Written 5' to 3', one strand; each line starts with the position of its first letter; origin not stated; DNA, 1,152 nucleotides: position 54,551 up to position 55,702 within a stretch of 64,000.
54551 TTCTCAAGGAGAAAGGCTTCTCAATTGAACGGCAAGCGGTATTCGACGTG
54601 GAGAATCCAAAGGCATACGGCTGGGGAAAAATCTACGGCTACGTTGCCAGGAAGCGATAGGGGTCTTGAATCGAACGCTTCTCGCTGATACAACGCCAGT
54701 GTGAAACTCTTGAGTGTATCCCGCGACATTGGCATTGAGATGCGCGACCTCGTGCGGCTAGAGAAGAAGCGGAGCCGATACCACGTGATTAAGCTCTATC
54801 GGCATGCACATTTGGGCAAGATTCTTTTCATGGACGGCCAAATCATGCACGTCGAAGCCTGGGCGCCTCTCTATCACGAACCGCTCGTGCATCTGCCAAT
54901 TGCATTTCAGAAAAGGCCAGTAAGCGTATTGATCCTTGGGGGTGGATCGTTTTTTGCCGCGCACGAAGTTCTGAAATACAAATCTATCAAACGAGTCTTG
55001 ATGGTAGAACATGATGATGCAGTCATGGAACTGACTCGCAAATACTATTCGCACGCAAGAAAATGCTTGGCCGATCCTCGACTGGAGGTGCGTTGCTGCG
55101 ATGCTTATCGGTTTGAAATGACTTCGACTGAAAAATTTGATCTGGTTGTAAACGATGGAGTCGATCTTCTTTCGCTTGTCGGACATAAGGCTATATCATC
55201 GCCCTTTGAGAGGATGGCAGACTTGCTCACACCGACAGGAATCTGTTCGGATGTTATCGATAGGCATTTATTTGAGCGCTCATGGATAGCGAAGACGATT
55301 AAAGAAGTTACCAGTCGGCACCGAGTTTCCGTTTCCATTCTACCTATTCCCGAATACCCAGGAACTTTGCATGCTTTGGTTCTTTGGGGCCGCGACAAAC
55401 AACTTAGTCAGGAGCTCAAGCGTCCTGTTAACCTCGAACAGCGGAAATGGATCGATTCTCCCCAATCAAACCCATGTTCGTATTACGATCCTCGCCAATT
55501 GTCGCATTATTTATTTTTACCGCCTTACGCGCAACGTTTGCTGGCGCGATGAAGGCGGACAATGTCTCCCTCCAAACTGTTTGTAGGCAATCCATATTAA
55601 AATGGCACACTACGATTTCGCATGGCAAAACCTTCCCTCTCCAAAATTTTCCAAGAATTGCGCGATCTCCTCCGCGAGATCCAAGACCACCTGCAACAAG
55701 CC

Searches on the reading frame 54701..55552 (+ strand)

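Call 64: search_protein_families(library=pfam, proteins=[window:54701-55552:+], max_evalue=0.01)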
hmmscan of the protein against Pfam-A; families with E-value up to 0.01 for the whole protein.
window:54701-55552:+ (283 aa): 3 families
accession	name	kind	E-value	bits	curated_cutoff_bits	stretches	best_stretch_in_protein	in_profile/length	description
PF01564.23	Spermine_synth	-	6.2e-27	94.8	22.9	1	57-232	3-179/186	Spermine/spermidine synthase domain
PF17284.7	Spermine_synt_N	-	0.0036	17.6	22.1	1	23-52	24-53/53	Spermidine synthase tetramerisation domain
PF13649.12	Methyltransf_25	-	0.0045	18.1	27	1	77-180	2-97/97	Methyltransferase domain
